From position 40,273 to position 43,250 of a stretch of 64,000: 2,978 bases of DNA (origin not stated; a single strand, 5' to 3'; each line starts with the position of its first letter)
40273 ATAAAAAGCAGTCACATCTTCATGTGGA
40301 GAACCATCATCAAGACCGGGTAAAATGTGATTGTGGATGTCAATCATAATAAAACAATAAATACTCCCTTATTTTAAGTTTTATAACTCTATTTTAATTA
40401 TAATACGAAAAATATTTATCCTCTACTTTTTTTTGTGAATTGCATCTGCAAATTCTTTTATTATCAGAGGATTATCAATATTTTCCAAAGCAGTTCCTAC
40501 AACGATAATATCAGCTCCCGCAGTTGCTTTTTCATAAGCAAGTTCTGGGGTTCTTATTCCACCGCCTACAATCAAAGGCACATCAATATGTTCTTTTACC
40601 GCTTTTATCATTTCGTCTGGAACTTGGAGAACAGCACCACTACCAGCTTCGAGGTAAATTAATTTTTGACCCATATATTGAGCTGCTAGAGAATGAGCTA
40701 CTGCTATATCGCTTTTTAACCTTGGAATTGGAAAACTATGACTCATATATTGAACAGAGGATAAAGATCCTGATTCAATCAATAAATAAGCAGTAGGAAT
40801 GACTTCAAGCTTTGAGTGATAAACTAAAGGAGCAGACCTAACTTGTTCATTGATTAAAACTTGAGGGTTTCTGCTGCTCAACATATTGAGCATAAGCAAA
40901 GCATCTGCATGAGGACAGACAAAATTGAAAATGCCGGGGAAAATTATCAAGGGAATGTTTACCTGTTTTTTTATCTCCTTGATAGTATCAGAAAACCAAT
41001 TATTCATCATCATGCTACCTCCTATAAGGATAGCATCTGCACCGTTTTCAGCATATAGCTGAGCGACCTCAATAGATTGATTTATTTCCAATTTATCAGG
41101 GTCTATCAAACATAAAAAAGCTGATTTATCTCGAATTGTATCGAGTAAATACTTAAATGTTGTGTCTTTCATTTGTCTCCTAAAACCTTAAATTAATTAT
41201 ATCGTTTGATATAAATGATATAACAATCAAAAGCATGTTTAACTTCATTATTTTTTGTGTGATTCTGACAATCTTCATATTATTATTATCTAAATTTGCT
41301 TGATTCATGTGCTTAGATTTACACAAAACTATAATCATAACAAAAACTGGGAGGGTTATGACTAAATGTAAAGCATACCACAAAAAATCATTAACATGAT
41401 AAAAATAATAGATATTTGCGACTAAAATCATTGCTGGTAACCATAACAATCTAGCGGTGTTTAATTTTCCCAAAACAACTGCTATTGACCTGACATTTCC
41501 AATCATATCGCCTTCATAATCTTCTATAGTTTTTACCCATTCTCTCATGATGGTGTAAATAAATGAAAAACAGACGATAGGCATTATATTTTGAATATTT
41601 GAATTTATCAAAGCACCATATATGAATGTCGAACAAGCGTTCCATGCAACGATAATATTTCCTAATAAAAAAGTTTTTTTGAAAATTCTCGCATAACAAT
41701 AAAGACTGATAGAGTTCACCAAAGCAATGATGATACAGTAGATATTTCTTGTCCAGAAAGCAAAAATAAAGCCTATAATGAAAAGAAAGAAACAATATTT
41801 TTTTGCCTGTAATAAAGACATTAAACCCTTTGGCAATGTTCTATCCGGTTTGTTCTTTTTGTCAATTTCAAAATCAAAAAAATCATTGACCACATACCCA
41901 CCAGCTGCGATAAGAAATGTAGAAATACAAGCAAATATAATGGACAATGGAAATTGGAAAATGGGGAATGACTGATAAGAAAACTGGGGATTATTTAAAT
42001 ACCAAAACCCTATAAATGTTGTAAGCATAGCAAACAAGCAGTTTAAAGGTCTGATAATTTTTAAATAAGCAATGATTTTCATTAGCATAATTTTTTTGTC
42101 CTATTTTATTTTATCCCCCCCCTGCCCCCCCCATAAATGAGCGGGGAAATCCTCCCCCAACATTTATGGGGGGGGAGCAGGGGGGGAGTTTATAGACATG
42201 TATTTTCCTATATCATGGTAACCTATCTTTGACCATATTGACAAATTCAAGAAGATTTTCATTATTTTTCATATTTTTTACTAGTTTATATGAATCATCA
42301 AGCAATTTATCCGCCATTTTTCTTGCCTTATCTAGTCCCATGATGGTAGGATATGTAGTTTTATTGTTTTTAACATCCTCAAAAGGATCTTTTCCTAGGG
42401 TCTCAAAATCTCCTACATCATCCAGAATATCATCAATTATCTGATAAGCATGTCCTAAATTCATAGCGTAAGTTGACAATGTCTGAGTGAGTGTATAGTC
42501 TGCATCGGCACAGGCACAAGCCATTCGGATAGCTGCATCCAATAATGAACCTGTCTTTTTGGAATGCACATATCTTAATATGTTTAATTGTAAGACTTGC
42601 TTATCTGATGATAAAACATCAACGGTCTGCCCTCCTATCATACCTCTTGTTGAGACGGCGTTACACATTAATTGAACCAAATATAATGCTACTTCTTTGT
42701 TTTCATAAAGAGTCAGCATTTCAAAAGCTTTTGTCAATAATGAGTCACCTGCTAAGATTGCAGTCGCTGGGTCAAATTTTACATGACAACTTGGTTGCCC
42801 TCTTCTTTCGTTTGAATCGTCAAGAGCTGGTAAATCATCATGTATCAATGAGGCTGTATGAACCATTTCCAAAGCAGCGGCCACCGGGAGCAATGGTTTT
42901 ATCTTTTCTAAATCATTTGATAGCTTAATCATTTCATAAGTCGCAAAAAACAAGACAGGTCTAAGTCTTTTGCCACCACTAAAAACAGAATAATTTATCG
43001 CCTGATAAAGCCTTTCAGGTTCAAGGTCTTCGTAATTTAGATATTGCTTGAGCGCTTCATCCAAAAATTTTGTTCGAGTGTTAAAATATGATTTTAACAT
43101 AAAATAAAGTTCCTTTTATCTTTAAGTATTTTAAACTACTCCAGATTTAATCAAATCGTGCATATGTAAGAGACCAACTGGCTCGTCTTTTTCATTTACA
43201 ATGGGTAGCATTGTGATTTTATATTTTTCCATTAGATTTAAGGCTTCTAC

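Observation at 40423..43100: Archaeal-type ether-lipid precursor triad in a bacterium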

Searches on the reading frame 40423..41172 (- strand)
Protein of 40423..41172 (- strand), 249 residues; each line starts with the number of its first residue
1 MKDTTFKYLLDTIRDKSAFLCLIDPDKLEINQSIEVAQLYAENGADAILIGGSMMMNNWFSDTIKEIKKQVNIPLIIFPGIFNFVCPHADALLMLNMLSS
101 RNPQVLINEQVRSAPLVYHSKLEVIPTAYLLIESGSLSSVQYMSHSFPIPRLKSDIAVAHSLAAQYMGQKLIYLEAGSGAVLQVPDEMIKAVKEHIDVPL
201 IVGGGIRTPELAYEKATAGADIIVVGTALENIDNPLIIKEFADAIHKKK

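Call 3: search_protein_families(library=pfam, proteins=[window:40423-41172:-])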
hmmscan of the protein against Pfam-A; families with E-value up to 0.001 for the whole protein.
window:40423-41172:- (249 aa): 8 families
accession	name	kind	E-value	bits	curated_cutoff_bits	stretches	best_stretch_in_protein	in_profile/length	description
PF01884.23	PcrB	-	2.4e-42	145.4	23.9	1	14-242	5-223/226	PcrB family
PF00977.27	His_biosynth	-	2.6e-11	43.8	23.6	1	186-247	62-121/228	Histidine biosynthesis protein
PF00290.26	Trp_syntA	-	1.2e-06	28.1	27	1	186-229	187-229/259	Tryptophan synthase alpha chain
PF01180.27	DHO_dh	-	2.6e-06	27.3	27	1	183-245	224-287/291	Dihydroorotate dehydrogenase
PF04131.20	NanE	-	2.7e-06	27.1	27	1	183-246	130-191/192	Putative N-acetylmannosamine-6-phosphate epimerase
PF05690.20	ThiG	-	3.2e-06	27.1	23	1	177-238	156-216/247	Thiazole biosynthesis protein ThiG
PF01207.24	Dus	-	6.5e-06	25.9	20.4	0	188-246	175-231/311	Dihydrouridine synthase (Dus)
PF00478.31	IMPDH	-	0.0001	21.9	25.6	0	187-227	134-174/345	IMP dehydrogenase / GMP reductase domain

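Call 4: search_protein_families(library=ncbifam, proteins=[window:40423-41172:-])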
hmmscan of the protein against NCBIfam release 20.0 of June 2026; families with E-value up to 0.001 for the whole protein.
window:40423-41172:- (249 aa): 30 families (the best 25 are shown)
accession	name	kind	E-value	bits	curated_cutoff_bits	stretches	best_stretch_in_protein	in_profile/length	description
NF003198.0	PRK04169.1-2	subfamily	4.2e-83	278.3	247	1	5-246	5-247/249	geranylgeranylglyceryl/heptaprenylglyceryl phosphate synthase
TIGR01769.1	GGGP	equivalog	4.5e-63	212.8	161.55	1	19-226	1-205/205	phosphoglycerol geranylgeranyltransferase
NF003202.0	PRK04169.1-6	equivalog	3.6e-53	180.6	353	1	2-231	10-239/254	phosphoglycerol geranylgeranyltransferase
NF003201.0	PRK04169.1-5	equivalog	4.6e-53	179.9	388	1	15-247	19-244/253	phosphoglycerol geranylgeranyltransferase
TIGR01768.1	GGGP-family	subfamily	9.1e-51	172.5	113.25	1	20-233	3-215/224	geranylgeranylglyceryl phosphate synthase family protein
NF003199.0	PRK04169.1-3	subfamily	8.5e-15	55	169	1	20-229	11-215/233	geranylgeranylglyceryl/heptaprenylglyceryl phosphate synthase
TIGR04146.1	GGGPS_Afulg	equivalog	2.5e-13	50.4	320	1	22-229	9-209/221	phosphoglycerol geranylgeranyltransferase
TIGR00735.1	hisF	equivalog_domain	9.3e-12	44.8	294.55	1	184-244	61-119/254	imidazole glycerol phosphate synthase subunit HisF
NF010112.0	PRK13585.1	equivalog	6.5e-11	42.3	243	1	184-248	62-124/241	1-(5-phosphoribosyl)-5-[(5-phosphoribosylamino)methylideneamino]imidazole-4-carboxamide isomerase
TIGR04147.1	GGGPS_Halobact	equivalog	5.2e-10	39.5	300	1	21-229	9-211/229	phosphoglycerol geranylgeranyltransferase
NF002231.0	PRK01130.1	subfamily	1.3e-08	34.2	189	1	185-247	168-229/230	putative N-acetylmannosamine-6-phosphate 2-epimerase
TIGR03572.1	WbuZ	equivalog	3.2e-08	33.2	299.7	1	185-244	62-119/232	glycosyl amidation-associated protein WbuZ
NF003197.1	PRK04169.1-1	equivalog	6.1e-08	32.7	260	1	27-233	12-217/228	heptaprenylglyceryl phosphate synthase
TIGR00007.1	TIGR00007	equivalog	3.9e-07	29.9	228.95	1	185-247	60-120/231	1-(5-phosphoribosyl)-5-[(5-phosphoribosylamino)methylideneamino]imidazole-4-carboxamide isomerase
TIGR00262.1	trpA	equivalog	4.4e-07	29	102.35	1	186-230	187-231/256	tryptophan synthase subunit alpha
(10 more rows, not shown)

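Call 15: find_encoding_contigs(protein=window:40423-41172:-, flank=6000, max_places=6)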
Protein window:40423-41172:- (249 aa): 2 contigs read that carry it; 1 place shown.
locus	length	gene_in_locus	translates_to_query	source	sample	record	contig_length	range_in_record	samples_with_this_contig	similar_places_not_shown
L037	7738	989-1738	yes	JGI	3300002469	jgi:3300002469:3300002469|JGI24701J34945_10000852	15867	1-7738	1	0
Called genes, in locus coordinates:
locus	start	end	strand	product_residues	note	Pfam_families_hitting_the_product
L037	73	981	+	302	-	PF01040:UbiA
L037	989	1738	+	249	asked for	PF00290:Trp_syntA (faint), PF01884:PcrB, PF01207:Dus (faint), PF04131:NanE (faint), PF05690:ThiG (weak), PF00977:His_biosynth, PF01180:DHO_dh (weak)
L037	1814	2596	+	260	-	PF19567:CpsB_CapC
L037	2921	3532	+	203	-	PF03602:Cons_hypoth95, PF05958:tRNA_U5-meth_tr (faint), PF03602:Cons_hypoth95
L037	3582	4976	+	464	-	PF01406:tRNA-synt_1e, PF01921:tRNA-synt_1f (faint), PF09334:tRNA-synt_1g (weak), PF00133:tRNA-synt_1 (weak), PF09334:tRNA-synt_1g (weak), PF09190:DALR_2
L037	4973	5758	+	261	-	PF13489:Methyltransf_23, PF08241:Methyltransf_11, PF08242:Methyltransf_12 (faint), PF13649:Methyltransf_25 (weak), PF13847:Methyltransf_31 (weak)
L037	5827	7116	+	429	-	PF00890:FAD_binding_2 (faint), PF03486:HI0933_like, PF07992:Pyr_redox_2 (faint), PF22780:HI0933_like_1st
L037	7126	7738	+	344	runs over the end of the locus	PF04464:Glyphos_transf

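Call 31: search_solved_structures(query=window:40423-41172:-, show_alignments=2)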
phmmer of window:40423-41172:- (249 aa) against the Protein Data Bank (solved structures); distinct sequences matched with E-value up to 0.001: 52.
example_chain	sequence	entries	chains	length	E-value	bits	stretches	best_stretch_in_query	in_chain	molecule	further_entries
4mm1_A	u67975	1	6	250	2.3e-51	177.6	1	7-235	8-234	Geranylgeranylglyceryl phosphate synthase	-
5nf1_A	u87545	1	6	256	7.1e-51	176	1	7-235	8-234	Geranylgeranylglyceryl phosphate synthase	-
5nez_A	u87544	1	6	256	1.2e-50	175.2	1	7-235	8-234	Geranylgeranylglyceryl phosphate synthase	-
5ndy_A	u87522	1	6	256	1.2e-50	175.2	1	7-235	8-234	Geranylgeranylglyceryl phosphate synthase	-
4jej_A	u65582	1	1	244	3.6e-49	170.4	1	10-232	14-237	Geranylgeranylglyceryl phosphate synthase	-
6nke_A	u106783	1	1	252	5.5e-43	150.2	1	5-235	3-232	Geranylgeranylglyceryl phosphate synthase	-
6jo3_A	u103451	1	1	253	2.2e-41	145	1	8-232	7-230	Geranylgeranylglyceryl phosphate synthase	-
1h5y_A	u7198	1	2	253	3.1e-09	39.8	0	188-238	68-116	HISF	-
3vzx_A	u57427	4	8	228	9.9e-08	34.9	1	23-235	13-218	Heptaprenylglyceryl phosphate synthase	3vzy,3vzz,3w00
1viz_A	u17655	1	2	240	1e-07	34.8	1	23-235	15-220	PcrB protein homolog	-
2f6u_A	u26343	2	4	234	1.1e-07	34.6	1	20-229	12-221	(S)-3-O-Geranylgeranylglyceryl Phosphate Synthase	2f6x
8ruw_B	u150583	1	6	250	1.3e-07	34.5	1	20-229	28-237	Geranylgeranylglyceryl phosphate synthase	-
6vdg_A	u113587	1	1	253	1.5e-07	34.3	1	183-243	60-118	Imidazole glycerol phosphate synthase subunit HisF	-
8s8s_A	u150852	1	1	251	1.8e-07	34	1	183-243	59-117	Imidazole glycerol phosphate synthase subunit HisF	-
1gpw_A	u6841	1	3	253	1.8e-07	34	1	183-243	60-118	HISF PROTEIN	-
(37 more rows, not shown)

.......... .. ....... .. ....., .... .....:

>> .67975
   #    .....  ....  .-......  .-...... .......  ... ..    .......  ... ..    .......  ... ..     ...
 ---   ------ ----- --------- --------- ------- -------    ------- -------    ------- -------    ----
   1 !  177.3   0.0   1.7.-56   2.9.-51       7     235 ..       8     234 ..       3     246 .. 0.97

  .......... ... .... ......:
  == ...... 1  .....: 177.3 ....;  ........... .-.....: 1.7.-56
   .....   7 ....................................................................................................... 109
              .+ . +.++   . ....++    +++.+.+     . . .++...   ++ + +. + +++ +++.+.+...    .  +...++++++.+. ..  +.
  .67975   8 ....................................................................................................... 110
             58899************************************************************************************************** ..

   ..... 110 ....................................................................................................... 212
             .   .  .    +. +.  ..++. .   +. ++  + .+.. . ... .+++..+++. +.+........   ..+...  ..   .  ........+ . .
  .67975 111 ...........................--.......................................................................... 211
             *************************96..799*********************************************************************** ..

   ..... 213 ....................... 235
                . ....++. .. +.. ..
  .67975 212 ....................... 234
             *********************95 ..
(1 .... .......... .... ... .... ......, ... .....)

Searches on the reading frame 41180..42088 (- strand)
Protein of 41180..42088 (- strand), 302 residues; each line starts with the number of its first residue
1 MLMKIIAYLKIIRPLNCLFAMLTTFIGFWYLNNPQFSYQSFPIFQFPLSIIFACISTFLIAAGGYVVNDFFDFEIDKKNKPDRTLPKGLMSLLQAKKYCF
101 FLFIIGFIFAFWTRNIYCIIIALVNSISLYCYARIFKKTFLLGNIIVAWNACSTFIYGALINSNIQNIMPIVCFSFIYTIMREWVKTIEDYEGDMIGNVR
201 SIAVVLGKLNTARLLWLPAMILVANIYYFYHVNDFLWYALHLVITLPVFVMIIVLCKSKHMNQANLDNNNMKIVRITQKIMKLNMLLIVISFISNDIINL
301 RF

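Call 3: search_protein_families(library=pfam, proteins=[window:41180-42088:-])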
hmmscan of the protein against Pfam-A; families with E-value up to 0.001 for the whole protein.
window:41180-42088:- (302 aa): 1 family
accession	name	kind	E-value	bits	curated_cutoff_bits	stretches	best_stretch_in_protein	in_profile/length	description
PF01040.23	UbiA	-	3.7e-34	118.6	34.2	1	21-257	2-234/250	UbiA prenyltransferase family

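Call 4: search_protein_families(library=ncbifam, proteins=[window:41180-42088:-])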
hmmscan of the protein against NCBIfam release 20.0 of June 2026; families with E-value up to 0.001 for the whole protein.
window:41180-42088:- (302 aa): 16 families
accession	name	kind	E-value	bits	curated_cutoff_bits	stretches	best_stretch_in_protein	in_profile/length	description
NF009521.0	PRK12882.1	equivalog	7.7e-53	179.5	296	1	3-297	3-278/280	geranylgeranylglycerol-phosphate geranylgeranyltransferase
NF009523.0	PRK12884.1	equivalog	1.5e-42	145.7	269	1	3-293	2-274/279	prenyltransferase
NF009522.0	PRK12883.1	equivalog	2.5e-35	122.3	353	1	3-297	1-275/279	geranylgeranylglycerol-phosphate geranylgeranyltransferase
NF009513.0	PRK12872.1-3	equivalog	9.8e-26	91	288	1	4-286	11-288/293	prenyltransferase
NF009512.0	PRK12872.1-1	equivalog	4.4e-23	82.3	278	1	7-274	2-281/303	geranylgeranylglycerol-phosphate geranylgeranyltransferase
NF035940.1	prenyl_rel_EboC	equivalog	1.3e-20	74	250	1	7-186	1-182/292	UbiA-like protein EboC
NF005742.0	PRK07566.1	equivalog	5.3e-17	61.9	313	1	44-285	65-303/315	chlorophyll synthase ChlG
TIGR01476.1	chlor_syn_BchG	subfamily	6.8e-13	48.7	212.3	1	50-287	40-277/283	(bacterio)chlorophyll synthase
TIGR01473.1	cyoE_ctaB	equivalog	6.7e-11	42.5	210.3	1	7-264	2-258/281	heme o synthase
NF006088.0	PRK08238.1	equivalog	8.6e-08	31.3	351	1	48-148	227-328/482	UbiA family prenyltransferase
TIGR01474.1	ubiA_proteo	equivalog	2.2e-07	30.7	275.45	1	13-271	12-267/282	4-hydroxybenzoate octaprenyltransferase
NF009525.0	PRK12887.1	equivalog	2.8e-05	23.6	226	1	54-285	63-297/310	homogentisate phytyltransferase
NF009058.0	PRK12392.1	subfamily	5.7e-05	22.3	494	1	65-253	69-266/333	bacteriochlorophyll c synthase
TIGR02056.1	ChlG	equivalog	9.4e-05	22.1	436.45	1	53-246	59-263/306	chlorophyll synthase ChlG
NF003348.0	PRK04375.1-1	equivalog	0.00012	21.6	285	1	5-287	3-279/292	heme o synthase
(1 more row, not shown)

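Call 12: find_related_loci(query=window:41180-42088:-, collection=genome_contigs, flank=4000)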
Query window:41180-42088:- (302 aa) in genome_contigs; peptide patterns used: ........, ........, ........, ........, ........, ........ (x = any residue, [..] = any of these).
114 stretches matched a pattern; 27 encode a relative of the query (tblastn E <= 1e-3); 27 distinct loci.
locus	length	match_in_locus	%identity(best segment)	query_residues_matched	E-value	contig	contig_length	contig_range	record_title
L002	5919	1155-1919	36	1-261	5e-36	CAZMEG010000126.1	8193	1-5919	MAG TPA_asm: uncultured Cytophagia bacterium isolate SRP162660_co1_270 genome assembly, contig: NODE_8766_length_8193_co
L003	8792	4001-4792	31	8-295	9e-34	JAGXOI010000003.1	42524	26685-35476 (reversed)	Candidatus Aenigmarchaeota archaeon LH_S4 NODE_3_length_42524_cov_134.048040, whole genome shotgun sequence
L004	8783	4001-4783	33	5-293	3e-32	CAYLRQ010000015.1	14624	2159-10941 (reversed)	MAG TPA_asm: uncultured archaeon isolate binchicken_co355_191 genome assembly, contig: NODE_2340_length_14624_cov_14.561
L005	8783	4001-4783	33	5-293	2e-32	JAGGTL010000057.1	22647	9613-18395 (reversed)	MAG: Candidatus Aenigmatarchaeota archaeon isolate AUK047 PB_MBMC_001_c_000000000037, whole genome shotgun sequence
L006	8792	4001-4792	30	8-295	2e-31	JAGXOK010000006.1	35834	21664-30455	Candidatus Aenigmarchaeota archaeon LH_S6 NODE_6_length_35834_cov_57.690545, whole genome shotgun sequence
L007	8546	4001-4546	37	3-194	7e-30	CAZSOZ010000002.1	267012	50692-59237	MAG TPA_asm: uncultured archaeon isolate SRP141376_co4_183 genome assembly, contig: NODE_21_length_267012_cov_11.067400,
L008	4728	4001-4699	34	8-253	2e-29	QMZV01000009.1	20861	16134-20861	MAG: Candidatus Aenigmatarchaeota archaeon isolate B34_G15 B34_Guay15_scaffold_00308, whole genome shotgun sequence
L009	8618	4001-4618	31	3-228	5e-28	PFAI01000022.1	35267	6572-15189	MAG: Candidatus Diapherotrites archaeon CG10_big_fil_rev_8_21_14_0_10_31_34 CG10_8_21_14_0.10_scaffold_1601_c, whole gen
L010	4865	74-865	30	7-293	4e-27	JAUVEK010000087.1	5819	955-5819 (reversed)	MAG: Candidatus Nanohalarchaeota archaeon isolate CSMAG_321 CSMAG_321_k141_2528617_length_5819_cov_16.8760, whole genome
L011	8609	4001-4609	32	2-214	1e-26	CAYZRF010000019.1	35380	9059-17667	MAG TPA_asm: uncultured Nitrososphaerota archaeon isolate SRP338002_co1_223 genome assembly, contig: NODE_1105_length_35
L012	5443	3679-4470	31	7-293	1e-26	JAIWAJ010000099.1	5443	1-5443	MAG: Methanosarcinales archaeon isolate SFP3_US_04_2 NODE_7330_length_5443_cov_1.520782, whole genome shotgun sequence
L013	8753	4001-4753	29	2-263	7e-25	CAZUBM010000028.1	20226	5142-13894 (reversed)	MAG TPA_asm: uncultured Nitrososphaerota archaeon isolate binchicken_co349_52 genome assembly, contig: NODE_623_length_2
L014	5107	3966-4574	32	2-214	4e-24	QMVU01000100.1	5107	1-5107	MAG: Thermoproteota archaeon isolate B8_G17 B8_Guay17_scaffold_08228, whole genome shotgun sequence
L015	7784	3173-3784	31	2-215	4e-24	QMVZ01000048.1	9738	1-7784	MAG: Thermoproteota archaeon isolate B15_G15 B15_Guay15_scaffold_01921, whole genome shotgun sequence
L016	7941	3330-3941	34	7-214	9e-24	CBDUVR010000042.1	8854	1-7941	MAG TPA_asm: uncultured archaeon isolate SRR21487743_concoct_152 genome assembly, contig: ERZ25748485.2607, whole genome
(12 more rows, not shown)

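Call 30: search_solved_structures(query=window:41180-42088:-, show_alignments=3, max_evalue=0.01)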
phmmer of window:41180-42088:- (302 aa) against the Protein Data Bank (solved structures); distinct sequences matched with E-value up to 0.01: 3.
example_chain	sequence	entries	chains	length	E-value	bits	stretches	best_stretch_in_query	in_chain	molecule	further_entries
6m31_A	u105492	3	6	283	7.4e-32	114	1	3-281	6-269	Digeranylgeranylglyceryl phosphate synthase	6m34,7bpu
9sas_C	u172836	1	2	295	6.4e-06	28.9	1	56-249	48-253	Chlorophyll a synthase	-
9sau_C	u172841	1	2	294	6.7e-06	28.8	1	56-249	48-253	Chlorophyll a synthase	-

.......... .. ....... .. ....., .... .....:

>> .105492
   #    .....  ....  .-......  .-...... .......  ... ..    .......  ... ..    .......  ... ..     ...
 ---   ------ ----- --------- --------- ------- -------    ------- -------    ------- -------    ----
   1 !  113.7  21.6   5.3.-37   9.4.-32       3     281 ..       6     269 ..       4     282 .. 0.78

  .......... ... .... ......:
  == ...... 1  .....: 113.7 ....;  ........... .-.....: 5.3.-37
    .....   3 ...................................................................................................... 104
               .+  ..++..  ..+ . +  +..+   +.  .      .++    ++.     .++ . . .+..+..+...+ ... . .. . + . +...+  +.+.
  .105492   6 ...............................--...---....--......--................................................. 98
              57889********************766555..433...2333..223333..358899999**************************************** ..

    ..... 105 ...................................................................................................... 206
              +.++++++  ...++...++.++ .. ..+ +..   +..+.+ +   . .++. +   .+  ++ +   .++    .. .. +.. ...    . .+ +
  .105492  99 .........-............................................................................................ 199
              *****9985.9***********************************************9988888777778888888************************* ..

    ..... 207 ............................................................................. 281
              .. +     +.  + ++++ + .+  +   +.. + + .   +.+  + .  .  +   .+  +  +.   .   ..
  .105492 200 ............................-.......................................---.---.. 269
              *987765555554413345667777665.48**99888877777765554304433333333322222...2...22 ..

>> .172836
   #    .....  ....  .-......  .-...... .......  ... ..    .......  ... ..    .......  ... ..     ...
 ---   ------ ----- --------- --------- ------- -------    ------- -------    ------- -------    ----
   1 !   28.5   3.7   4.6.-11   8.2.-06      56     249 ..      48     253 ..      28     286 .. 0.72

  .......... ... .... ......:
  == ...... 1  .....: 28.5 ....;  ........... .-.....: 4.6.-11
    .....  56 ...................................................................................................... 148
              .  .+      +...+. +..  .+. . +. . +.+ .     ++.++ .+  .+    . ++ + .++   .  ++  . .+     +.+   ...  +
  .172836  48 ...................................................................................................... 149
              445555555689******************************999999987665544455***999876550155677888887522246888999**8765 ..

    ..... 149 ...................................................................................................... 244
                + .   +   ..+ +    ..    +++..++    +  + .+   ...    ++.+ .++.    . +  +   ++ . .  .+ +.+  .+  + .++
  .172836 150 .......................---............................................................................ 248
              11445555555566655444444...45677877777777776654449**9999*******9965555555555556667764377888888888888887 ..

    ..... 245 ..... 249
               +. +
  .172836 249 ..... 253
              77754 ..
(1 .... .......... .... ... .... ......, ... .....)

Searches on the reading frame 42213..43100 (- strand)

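Call 3: search_protein_families(library=pfam, proteins=[window:42213-43100:-])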
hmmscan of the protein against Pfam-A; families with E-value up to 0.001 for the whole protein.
window:42213-43100:- (295 aa): 1 family
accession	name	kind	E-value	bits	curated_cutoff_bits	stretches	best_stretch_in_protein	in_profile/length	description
PF00348.22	polyprenyl_synt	-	5e-57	193.4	27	1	29-285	2-246/251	Polyprenyl synthetase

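Call 4: search_protein_families(library=ncbifam, proteins=[window:42213-43100:-])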
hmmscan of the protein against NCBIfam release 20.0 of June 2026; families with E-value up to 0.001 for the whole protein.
window:42213-43100:- (295 aa): 16 families
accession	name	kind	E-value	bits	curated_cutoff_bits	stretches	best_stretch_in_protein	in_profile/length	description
NF045485.1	FPPsyn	subfamily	1.3e-85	287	275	1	8-293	3-286/288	farnesyl diphosphate synthase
NF045685.1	GGPPSynCrtE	equivalog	1.3e-71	241.1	460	1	2-285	3-283/293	geranylgeranyl diphosphate synthase CrtE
NF007877.0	PRK10581.1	equivalog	5.3e-64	216.2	321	1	7-280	8-280/299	(2E,6E)-farnesyl diphosphate synthase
NF041169.1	f2_encap_cargo4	exception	1.5e-50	172.4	450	1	41-284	48-279/334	family 2 encapsulin nanocompartment cargo protein polyprenyl transferase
NF040698.1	IdsA_Meth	equivalog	4.1e-44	151.1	468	1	11-280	12-268/328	short chain isoprenyl diphosphate synthase IdsA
NF041003.1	GGPP_syn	equivalog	1.8e-42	145.6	500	1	2-288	2-275/326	geranylgeranyl diphosphate synthase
NF045628.1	HxpDPsynlarge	equivalog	3.9e-34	118.1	500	1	29-268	21-247/311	hexaprenyl-diphosphate synthase large subunit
TIGR02749.1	prenyl_cyano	equivalog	1.1e-33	116.6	383.2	1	34-280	35-270/322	solanesyl diphosphate synthase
TIGR02748.1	GerC3_HepT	equivalog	3e-33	115.3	456.55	1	9-291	12-272/319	heptaprenyl diphosphate synthase component II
NF040789.2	gerfarn_diphsyn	equivalog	2.1e-32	112.7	560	1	8-276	13-287/345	geranylfarnesyl diphosphate synthase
NF008140.0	PRK10888.1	equivalog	2e-31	109.5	412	1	32-267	33-255/323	octaprenyl diphosphate synthase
NF040627.1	GFPS_Meth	equivalog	1.9e-26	93.2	600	1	25-233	22-215/285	geranylfarnesyl diphosphate synthase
NF045549.1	GGPPsyn_IdsB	equivalog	6.3e-26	91.2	475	1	42-280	64-292/346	geranylgeranyl diphosphate synthase IdsB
NF042417.1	NPPPS_Mycobact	equivalog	8.4e-26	90.8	600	1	32-284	45-281/335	nonaprenyl/(2E,6E)-farnesyl/geranylgeranyl diphosphat synthase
NF042416.1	GFPPS_Mycobact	equivalog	6.7e-22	77.9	600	1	27-260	26-271/350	bifunctional (2E,6E)-farnesyl/geranyl diphosphate synthase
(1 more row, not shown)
